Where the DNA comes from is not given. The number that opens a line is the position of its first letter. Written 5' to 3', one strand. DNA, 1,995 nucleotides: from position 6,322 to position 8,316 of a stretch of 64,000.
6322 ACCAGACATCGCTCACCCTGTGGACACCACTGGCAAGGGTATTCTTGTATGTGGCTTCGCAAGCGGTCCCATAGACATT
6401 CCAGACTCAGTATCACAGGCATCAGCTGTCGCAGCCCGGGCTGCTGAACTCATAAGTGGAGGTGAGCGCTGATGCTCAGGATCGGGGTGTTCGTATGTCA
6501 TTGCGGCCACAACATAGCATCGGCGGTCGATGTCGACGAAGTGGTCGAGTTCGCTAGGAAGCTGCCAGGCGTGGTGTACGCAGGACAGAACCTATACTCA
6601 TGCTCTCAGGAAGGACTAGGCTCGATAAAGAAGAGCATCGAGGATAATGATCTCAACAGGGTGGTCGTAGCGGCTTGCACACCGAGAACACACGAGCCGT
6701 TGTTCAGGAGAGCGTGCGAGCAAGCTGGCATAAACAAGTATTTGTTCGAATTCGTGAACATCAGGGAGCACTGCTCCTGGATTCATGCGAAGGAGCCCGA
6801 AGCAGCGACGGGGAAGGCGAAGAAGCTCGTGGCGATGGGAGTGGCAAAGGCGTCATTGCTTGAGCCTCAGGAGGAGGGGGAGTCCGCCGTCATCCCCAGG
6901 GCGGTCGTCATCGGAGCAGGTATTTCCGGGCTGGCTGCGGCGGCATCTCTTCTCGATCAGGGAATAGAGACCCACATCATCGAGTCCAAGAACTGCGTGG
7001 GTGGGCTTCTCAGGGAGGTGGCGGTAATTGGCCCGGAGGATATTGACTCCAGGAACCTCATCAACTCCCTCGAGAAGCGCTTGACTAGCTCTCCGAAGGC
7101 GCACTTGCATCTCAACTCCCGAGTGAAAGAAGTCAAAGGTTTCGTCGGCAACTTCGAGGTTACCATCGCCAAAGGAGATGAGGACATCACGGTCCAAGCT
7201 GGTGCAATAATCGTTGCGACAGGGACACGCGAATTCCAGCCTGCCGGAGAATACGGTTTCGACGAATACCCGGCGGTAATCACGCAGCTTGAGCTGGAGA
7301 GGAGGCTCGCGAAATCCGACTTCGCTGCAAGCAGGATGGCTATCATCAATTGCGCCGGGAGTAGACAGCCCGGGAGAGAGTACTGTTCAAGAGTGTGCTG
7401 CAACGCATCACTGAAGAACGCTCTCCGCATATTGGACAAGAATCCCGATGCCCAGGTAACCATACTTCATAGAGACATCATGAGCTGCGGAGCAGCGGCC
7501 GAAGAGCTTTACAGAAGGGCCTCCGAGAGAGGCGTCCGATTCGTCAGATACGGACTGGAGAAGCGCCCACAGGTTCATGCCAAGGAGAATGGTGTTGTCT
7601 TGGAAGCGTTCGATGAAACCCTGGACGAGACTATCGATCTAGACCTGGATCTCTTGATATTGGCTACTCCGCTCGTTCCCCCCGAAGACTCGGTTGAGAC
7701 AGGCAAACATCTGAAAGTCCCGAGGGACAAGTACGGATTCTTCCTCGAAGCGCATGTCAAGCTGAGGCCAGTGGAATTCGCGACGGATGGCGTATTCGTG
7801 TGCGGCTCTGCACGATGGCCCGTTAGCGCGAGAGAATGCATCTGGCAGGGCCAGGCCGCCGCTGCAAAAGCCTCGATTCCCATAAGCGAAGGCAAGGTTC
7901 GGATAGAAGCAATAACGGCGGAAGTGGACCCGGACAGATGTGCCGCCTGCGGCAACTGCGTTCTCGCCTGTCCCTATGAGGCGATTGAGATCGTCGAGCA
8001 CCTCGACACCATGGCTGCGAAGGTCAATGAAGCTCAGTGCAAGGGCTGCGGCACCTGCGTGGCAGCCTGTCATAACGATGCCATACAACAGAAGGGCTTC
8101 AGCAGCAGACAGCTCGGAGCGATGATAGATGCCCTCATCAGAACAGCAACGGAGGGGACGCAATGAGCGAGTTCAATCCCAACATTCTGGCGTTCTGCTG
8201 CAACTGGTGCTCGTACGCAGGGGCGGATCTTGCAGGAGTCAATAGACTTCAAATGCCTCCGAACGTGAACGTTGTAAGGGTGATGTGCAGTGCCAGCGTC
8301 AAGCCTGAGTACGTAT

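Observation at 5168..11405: Formate dehydrogenase operon built on a complementary split-HdrA pair plus MvhD, with no HdrBC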

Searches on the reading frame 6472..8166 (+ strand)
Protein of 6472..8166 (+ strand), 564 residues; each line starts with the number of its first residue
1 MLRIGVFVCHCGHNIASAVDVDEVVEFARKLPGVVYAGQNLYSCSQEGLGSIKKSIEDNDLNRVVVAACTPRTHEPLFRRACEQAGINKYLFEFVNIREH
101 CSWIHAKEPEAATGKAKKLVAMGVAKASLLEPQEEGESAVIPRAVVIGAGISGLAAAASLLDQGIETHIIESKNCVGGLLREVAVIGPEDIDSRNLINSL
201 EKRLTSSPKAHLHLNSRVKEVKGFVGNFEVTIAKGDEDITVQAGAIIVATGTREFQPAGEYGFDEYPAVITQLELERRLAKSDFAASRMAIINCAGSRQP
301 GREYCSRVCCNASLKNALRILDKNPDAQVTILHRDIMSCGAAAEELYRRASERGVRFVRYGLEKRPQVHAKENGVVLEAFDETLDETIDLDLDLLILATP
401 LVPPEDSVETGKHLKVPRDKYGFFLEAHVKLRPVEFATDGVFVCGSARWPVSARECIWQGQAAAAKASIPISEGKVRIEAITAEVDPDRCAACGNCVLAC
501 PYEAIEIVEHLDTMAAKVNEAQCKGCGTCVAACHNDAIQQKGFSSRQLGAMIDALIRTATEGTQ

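Call 5: search_protein_families(library=pfam, proteins=[window:6472-8166:+], max_evalue=0.01)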
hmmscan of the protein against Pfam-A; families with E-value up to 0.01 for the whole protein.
window:6472-8166:+ (564 aa): 23 families
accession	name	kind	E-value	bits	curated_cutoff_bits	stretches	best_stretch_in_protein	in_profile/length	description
PF12838.12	Fer4_7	-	2.7e-10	41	27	2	489-537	1-52/52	4Fe-4S dicluster domain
PF07992.20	Pyr_redox_2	-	4.1e-10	40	26.1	1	144-460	3-291/291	Pyridine nucleotide-disulphide oxidoreductase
PF00037.32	Fer4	-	1e-09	38.3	21.1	2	484-506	2-24/24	4Fe-4S binding domain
PF01593.30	Amino_oxidase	-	1.4e-08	34.9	19.8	1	151-182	1-32/443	Flavin containing amine oxidoreductase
PF12837.12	Fer4_6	-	2.2e-08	34.1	25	2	483-505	2-24/24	4Fe-4S binding domain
PF13237.11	Fer4_10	-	3.6e-08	33.6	25.5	1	485-533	4-52/53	4Fe-4S dicluster domain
PF14697.11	Fer4_21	-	4.3e-08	33.6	35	1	483-539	1-58/59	4Fe-4S dicluster domain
PF13187.11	Fer4_9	-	1.3e-07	31.9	27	1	489-538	1-52/52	4Fe-4S dicluster domain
PF13450.12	NAD_binding_8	-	2.7e-07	31.2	21.9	1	146-184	1-39/68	NAD(P)-binding Rossmann-like domain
PF25160.1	LdpA_Fe-S-bd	-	6.8e-06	26.2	27.6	2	516-541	21-46/49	LdpA Fe-S cluster-binding domain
PF12831.13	FAD_oxidored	-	6.9e-06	26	27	1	145-204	3-64/416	FAD dependent oxidoreductase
PF01266.30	DAO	-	1.2e-05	25.5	27.9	1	144-173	2-31/353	FAD dependent oxidoreductase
PF03486.20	HI0933_like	-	1.4e-05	25.1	50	0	144-177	3-36/244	HI0933-like protein Rossmann domain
PF12797.12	Fer4_2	-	1.5e-05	25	24.5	2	485-502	5-22/22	4Fe-4S binding domain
PF12800.12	Fer4_4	-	2.7e-05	24.6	24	0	487-502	1-16/17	4Fe-4S binding domain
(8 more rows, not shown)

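Call 6: search_protein_families(library=ncbifam, proteins=[window:6472-8166:+], max_evalue=0.01)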
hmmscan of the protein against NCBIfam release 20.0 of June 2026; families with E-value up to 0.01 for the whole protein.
window:6472-8166:+ (564 aa): 123 families (the best 25 are shown)
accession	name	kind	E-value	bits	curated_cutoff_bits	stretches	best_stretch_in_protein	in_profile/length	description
NF040770.1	hetero_SS_HdrA2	exception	3e-152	508.4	1100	2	235-559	310-644/777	CoB-CoM heterodisulfide reductase HdrA2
NF041778.1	hetero_SS_HdrA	equivalog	2.6e-107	359.5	1400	2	236-557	321-652/771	ferredoxin:CoB-CoM heterodisulfide reductase subunit HdrA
NF041891.1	hdrA_Methbact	equivalog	5e-99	332.5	1300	2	231-561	303-641/762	ferredoxin:CoB-CoM heterodisulfide reductase subunit HdrA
NF009410.0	PRK12771.1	subfamily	2.1e-10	39.8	516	2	486-539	504-561/566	NAD(P)-binding protein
TIGR02700.1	flavo_MJ0208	hypoth_equivalog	7.9e-10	38.4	251.35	1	470-540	131-196/234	dihydromethanopterin reductase (acceptor)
TIGR02179.1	PorD_KorD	subfamily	1.1e-09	38.3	60.05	1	485-539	22-73/78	2-oxoacid:acceptor oxidoreductase, delta subunit, pyruvate/2-ketoisovalerate family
NF005503.0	PRK07118.1-2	equivalog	3e-09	36.5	252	2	490-545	140-191/292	RnfABCDGE type electron transport complex subunit B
NF040684.1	PorD_Arch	equivalog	3.7e-08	33.4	120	1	484-540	28-81/85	pyruvate synthase subunit PorD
NF005560.0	PRK07233.1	equivalog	5.2e-08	32.1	252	1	144-185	3-44/435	hypothetical protein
NF045637.1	carotdesatCrtDProt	equivalog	7.4e-08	31.3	580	1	145-186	2-43/485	1-hydroxycarotenoid 3,4-desaturase CrtD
NF043069.1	T4HPD_activ_SAM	equivalog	1.1e-07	31.6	425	1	485-542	48-101/299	trans-4-hydroxy-L-proline dehydratase activase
NF041836.1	rnfB_Methano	equivalog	1.5e-07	31.2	445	2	496-539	149-189/265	Rnf electron transport complex subunit RnfB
NF005505.0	PRK07118.1-4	equivalog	2e-07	30.8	378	2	471-507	228-264/265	Fe-S cluster domain-containing protein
TIGR03467.1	HpnE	equivalog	2.4e-07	30.4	283.05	1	145-183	2-40/430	hydroxysqualene dehydroxylase HpnE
NF040864.1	HgcB_ferredoxin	equivalog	3.8e-07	29.8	99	1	481-541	7-64/93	mercury methylation ferredoxin HgcB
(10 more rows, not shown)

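Call 8: search_solved_structures(query=window:6472-8166:+, show_alignments=1)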
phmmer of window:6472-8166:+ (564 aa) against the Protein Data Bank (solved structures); distinct sequences matched with E-value up to 0.001: 46.
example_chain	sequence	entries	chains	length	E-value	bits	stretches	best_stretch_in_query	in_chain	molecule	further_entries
8rvu_a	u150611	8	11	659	1.3e-126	426.5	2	236-557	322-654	H(2):CoB-CoM heterodisulfide,ferredoxin reductase subunit A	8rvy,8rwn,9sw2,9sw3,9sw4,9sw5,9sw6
8rvv_A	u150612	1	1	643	2.4e-126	425.6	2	236-556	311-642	H(2):CoB-CoM heterodisulfide,ferredoxin reductase subunit A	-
5odc_A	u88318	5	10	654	1.2e-125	423.2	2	237-558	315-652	Heterodisulfide reductase, subunit A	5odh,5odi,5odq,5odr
9sfi_A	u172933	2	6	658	3.5e-107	362.3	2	237-559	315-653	CoB--CoM heterodisulfide reductase iron-sulfur subunit A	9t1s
7bkb_A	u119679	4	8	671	1.9e-104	353.3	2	232-556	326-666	CoB--CoM heterodisulfide reductase iron-sulfur subunit A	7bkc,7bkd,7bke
6tjr_A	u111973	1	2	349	4.7e-26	94.6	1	145-467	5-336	Fumarate reductase/succinate dehydrogenase flavoprotein domain protein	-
9sw6_H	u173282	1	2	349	1.8e-08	36.6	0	483-540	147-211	Tungsten formylmethanofuran dehydrogenase, subunit F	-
9sw6_G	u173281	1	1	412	2e-08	36.4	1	483-542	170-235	Polyferredoxin protein MvhB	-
7bkb_L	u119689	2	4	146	6.3e-07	31.4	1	471-542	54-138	Formylmethanofuran dehydrogenase, subunit G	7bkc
5t5i_F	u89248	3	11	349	1.3e-06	30.4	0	483-540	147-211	Tungsten formylmethanofuran dehydrogenase subunit fwdF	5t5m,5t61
9sfi_U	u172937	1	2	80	8.3e-06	27.7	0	483-504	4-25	4Fe-4S binding protein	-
5t5i_G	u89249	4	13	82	1.7e-05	26.7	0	481-507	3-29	Tungsten formylmethanofuran dehydrogenase subunit fwdG | Tungsten formylmethanofuran dehydrogenase, subunit G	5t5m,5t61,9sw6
7zc6_B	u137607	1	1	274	1.8e-05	26.6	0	490-544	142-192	RnfB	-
7bkb_K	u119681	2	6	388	2.8e-05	26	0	482-541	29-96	Formylmethanofuran dehydrogenase, subunit F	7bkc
9sfi_T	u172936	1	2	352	6.2e-05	24.9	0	484-537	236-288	4Fe-4S ferredoxin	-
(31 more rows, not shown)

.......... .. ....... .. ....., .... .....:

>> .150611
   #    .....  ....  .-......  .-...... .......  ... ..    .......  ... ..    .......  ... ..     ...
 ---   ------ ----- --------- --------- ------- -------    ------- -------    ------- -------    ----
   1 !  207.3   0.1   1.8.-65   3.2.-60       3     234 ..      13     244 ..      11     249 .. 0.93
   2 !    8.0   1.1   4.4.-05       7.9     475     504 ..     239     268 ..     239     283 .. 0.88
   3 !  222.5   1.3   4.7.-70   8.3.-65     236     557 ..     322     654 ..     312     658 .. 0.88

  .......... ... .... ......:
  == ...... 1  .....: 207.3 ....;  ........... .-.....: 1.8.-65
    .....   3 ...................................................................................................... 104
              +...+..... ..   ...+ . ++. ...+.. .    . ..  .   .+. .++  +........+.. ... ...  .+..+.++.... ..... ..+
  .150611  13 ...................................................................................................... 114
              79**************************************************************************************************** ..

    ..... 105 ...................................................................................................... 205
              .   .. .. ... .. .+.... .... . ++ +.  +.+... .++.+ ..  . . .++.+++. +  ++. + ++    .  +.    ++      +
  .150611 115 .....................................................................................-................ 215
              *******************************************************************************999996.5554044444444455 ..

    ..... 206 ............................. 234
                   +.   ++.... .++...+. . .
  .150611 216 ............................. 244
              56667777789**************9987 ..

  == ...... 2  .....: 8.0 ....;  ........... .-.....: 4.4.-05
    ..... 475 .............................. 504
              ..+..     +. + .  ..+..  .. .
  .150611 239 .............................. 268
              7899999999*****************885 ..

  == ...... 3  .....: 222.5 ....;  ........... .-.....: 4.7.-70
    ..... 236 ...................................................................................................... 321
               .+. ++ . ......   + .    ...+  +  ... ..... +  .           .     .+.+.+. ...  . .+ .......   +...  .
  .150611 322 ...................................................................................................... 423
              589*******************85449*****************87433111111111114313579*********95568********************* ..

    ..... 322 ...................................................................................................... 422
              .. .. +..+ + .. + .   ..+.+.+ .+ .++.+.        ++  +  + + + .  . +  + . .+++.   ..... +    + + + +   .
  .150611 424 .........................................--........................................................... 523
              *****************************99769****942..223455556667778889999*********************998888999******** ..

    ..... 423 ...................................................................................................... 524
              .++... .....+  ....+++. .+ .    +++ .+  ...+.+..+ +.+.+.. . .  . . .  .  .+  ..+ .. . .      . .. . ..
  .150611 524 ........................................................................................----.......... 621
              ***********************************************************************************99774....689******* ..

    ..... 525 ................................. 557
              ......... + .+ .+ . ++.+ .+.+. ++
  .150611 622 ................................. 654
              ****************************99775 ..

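Call 15: find_homologous_proteins(query=window:6472-8166:+, max_evalue=1e-20)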
Query window:6472-8166:+ (564 aa): 7997 proteins with E <= 1e-20 among 8000 candidates; the best 120 are listed.
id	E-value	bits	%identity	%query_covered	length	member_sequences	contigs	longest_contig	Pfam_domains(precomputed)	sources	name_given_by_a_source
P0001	0.0e+0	1270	100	100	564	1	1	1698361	PF14697.12,PF13450.13,PF07992.21,PF12837.13,PF03486.21,PF12838.13,PF12831.14,PF01266.31,PF01593.31,PF00037.33,PF25160.2,PF13237.12,PF13187.12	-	-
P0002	0.0e+0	1225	96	100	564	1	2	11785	PF14697.12,PF01266.31,PF01593.31,PF13450.13,PF07992.21,PF12837.13,PF00037.33,PF12838.13,PF25160.2,PF13237.12,PF13187.12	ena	-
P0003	0.0e+0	1218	96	100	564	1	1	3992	PF14697.12,PF13450.13,PF07992.21,PF12837.13,PF03486.21,PF12838.13,PF12800.13,PF12831.14,PF01266.31,PF01593.31,PF12797.13,PF00037.33,PF25160.2,PF13237.12,PF13187.12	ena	-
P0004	0.0e+0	1055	82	100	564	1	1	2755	PF14697.12,PF13450.13,PF07992.21,PF12837.13,PF12838.13,PF12831.14,PF01593.31,PF12797.13,PF00037.33,PF25160.2,PF13237.12,PF13187.12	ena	-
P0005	0.0e+0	1038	81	99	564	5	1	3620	PF14697.12,PF13450.13,PF07992.21,PF12837.13,PF12838.13,PF12831.14,PF01266.31,PF01593.31,PF12797.13,PF00037.33,PF25160.2,PF13237.12,PF13187.12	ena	-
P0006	0.0e+0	1032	80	100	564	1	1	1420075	PF14697.12,PF13450.13,PF07992.21,PF12837.13,PF03486.21,PF12838.13,PF01266.31,PF01593.31,PF00037.33,PF25160.2,PF13237.12,PF13187.12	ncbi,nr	ncbi:MAG: CoB--CoM heterodisulfide reductase iron-sulfur subunit A family protein [Methanobacteriota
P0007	0.0e+0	1025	79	100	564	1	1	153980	PF14697.12,PF13450.13,PF07992.21,PF12837.13,PF13484.12,PF12838.13,PF12831.14,PF01266.31,PF12797.13,PF00037.33,PF25160.2,PF13237.12,PF13187.12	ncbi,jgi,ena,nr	ncbi:MAG: CoB--CoM heterodisulfide reductase iron-sulfur subunit A family protein [Thermoplasmata ar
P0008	0.0e+0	1016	79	100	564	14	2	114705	PF14697.12,PF13450.13,PF07992.21,PF12837.13,PF03486.21,PF12838.13,PF12831.14,PF01266.31,PF01593.31,PF12797.13,PF00890.31,PF00037.33,PF25160.2,PF13237.12,PF13187.12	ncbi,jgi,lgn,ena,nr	ncbi:MAG TPA: FAD-dependent oxidoreductase [Thermoplasmata archaeon]|nr:FAD-dependent oxidoreductase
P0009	1.2e-297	1006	77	100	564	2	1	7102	PF14697.12,PF13450.13,PF07992.21,PF12837.13,PF12838.13,PF12831.14,PF01266.31,PF01593.31,PF12797.13,PF00037.33,PF25160.2,PF13237.12,PF13187.12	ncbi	-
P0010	3.3e-295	998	77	100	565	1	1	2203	PF14697.12,PF13450.13,PF07992.21,PF12837.13,PF03486.21,PF12838.13,PF01266.31,PF01593.31,PF12797.13,PF00890.31,PF00037.33,PF25160.2,PF13237.12,PF13187.12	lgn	-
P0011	4.5e-294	994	77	99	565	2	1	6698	PF14697.12,PF13450.13,PF07992.21,PF12837.13,PF12838.13,PF12831.14,PF01266.31,PF01593.31,PF00890.31,PF00037.33,PF25160.2,PF13237.12,PF13187.12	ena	-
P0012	3.1e-291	985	77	99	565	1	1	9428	PF14697.12,PF13450.13,PF07992.21,PF12837.13,PF12838.13,PF12831.14,PF01266.31,PF01593.31,PF12797.13,PF00890.31,PF00037.33,PF25160.2,PF13237.12,PF13187.12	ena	-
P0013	1.7e-290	982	77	100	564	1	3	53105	PF14697.12,PF01266.31,PF12797.13,PF13450.13,PF07992.21,PF12837.13,PF00037.33,PF12838.13,PF13237.12,PF12800.13,PF13187.12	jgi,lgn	jgi:heterodisulfide reductase subunit A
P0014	2.0e-290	982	77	100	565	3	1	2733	PF14697.12,PF13450.13,PF07992.21,PF12837.13,PF12838.13,PF12831.14,PF01266.31,PF12797.13,PF00890.31,PF00037.33,PF13237.12,PF13187.12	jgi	jgi:heterodisulfide reductase subunit A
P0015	2.4e-290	982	77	100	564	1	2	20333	PF14697.12,PF13450.13,PF07992.21,PF12837.13,PF12838.13,PF12831.14,PF01266.31,PF01593.31,PF12797.13,PF00037.33,PF25160.2,PF13237.12,PF13187.12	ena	-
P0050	1.4e-260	884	70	99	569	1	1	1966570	PF14697.12,PF13450.13,PF07992.21,PF12837.13,PF03486.21,PF12838.13,PF12831.14,PF01266.31,PF01593.31,PF12797.13,PF00037.33,PF25160.2,PF13237.12,PF13187.12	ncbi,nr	ncbi:MAG: CoB--CoM heterodisulfide reductase iron-sulfur subunit A family protein [Methanobacteriota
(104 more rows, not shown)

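Call 16: find_encoding_contigs(protein=window:6472-8166:+, flank=10000, max_places=3)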
Protein window:6472-8166:+ (564 aa): no gene with exactly this product is on record in the collection.

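Call 17: find_related_loci(query=window:6472-8166:+, collection=genome_contigs, flank=8000)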
Query window:6472-8166:+ (564 aa) in genome_contigs; peptide patterns used: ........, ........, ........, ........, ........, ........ (x = any residue, [..] = any of these).
299 stretches matched a pattern; 252 encode a relative of the query (tblastn E <= 1e-3); the best 80 are kept; 79 distinct loci.
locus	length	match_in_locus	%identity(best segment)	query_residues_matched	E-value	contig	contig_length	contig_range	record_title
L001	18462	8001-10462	80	1-564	0e+0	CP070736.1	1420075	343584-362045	MAG: Methanobacteriota archaeon isolate bin4 chromosome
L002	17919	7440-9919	79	1-564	0e+0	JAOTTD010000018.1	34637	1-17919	MAG: Thermoplasmata archaeon isolate 13_Jan_SF_Bin61 13_Jan_SF_Bin61_scaffold_82_c1, whole genome shotgun sequence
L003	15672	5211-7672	79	1-564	0e+0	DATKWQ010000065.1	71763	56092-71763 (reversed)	MAG TPA_asm: Thermoplasmata archaeon isolate SMAG_U14167 k141_1989569, whole genome shotgun sequence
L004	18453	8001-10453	77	2-561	0e+0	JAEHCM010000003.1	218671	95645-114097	MAG: Thermoplasmata archaeon isolate SG225.bin4 NODE_3_length_218671_cov_9.699479, whole genome shotgun sequence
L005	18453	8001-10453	76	2-561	0e+0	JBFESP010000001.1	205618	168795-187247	MAG: Thermoplasmata archaeon isolate Mix_mud06.2021.04.53 k141_365713_length_205618_cov_17.9553, whole genome shotgun se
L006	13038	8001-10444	76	3-561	0e+0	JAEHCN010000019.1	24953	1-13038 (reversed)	MAG: Thermoplasmata archaeon isolate Hel0.bin85 NODE_3665_length_24953_cov_2.499919, whole genome shotgun sequence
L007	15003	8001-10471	76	2-561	0e+0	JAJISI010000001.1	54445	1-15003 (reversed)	MAG: Thermoplasmatota archaeon isolate bin18 bin18_BA.02.16-18_bin.27.strict_1, whole genome shotgun sequence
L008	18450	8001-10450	73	1-561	0e+0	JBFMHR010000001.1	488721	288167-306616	MAG: Thermoplasmatota archaeon isolate MAG329 MAG329_1, whole genome shotgun sequence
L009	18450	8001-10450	73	1-561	0e+0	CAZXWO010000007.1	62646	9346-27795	MAG TPA_asm: uncultured Thermoplasmata archaeon isolate SRP319275_co4_110 genome assembly, contig: NODE_251_length_62646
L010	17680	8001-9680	70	3-562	0e+0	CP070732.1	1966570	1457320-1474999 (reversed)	MAG: Methanobacteriota archaeon isolate bin41 chromosome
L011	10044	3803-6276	66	1-564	0e+0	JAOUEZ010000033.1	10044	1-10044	MAG: Thermoplasmata archaeon isolate 4_1_July_SF_Bin26 4_1_July_SF_Bin26_scaffold_3308_c1, whole genome shotgun sequence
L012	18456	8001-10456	69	1-564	0e+0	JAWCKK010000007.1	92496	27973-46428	MAG: Thermoplasmata archaeon isolate JZ-2_201705_bins_135 JZ-2_201705_bins_135_scaffold_7, whole genome shotgun sequence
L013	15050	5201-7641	67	1-561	0e+0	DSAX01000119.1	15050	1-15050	MAG TPA_asm: Methanobacteriota archaeon isolate SpSt-1159 Ga0129302_1001945, whole genome shotgun sequence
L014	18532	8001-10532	46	3-554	3e-157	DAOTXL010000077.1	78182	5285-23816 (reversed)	MAG TPA_asm: Anaerolineae bacterium isolate H21_249 k133_1983525, whole genome shotgun sequence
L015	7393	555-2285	44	3-552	4e-151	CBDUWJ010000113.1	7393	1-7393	MAG TPA_asm: uncultured Anaerolineae bacterium isolate SRR22302363_binner13_Refined_38 genome assembly, contig: ERZ25749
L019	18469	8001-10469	43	3-552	3e-146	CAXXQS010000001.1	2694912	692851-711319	MAG: Myxococcota bacterium isolate 4c7ae828-ac37-49c6-a807-d9517c02c23a genome assembly, contig: contig_1, whole genome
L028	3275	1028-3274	68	1-468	5e-142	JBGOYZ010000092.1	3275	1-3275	MAG: Thermoproteota archaeon isolate OBJ_0618_130150_30 k141_2227056_length_3275_cov_10.0000, whole genome shotgun seque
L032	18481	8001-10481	42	3-555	2e-135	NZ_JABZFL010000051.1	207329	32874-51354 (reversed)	MAG: Desulfobacula sp. isolate Grevelingen_8MPaII_metabat2.13 scaffold_86, whole genome shotgun sequence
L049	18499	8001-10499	40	3-559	7e-131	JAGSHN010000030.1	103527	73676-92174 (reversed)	MAG: Candidatus Thorarchaeota archaeon isolate A361 k151_695204, whole genome shotgun sequence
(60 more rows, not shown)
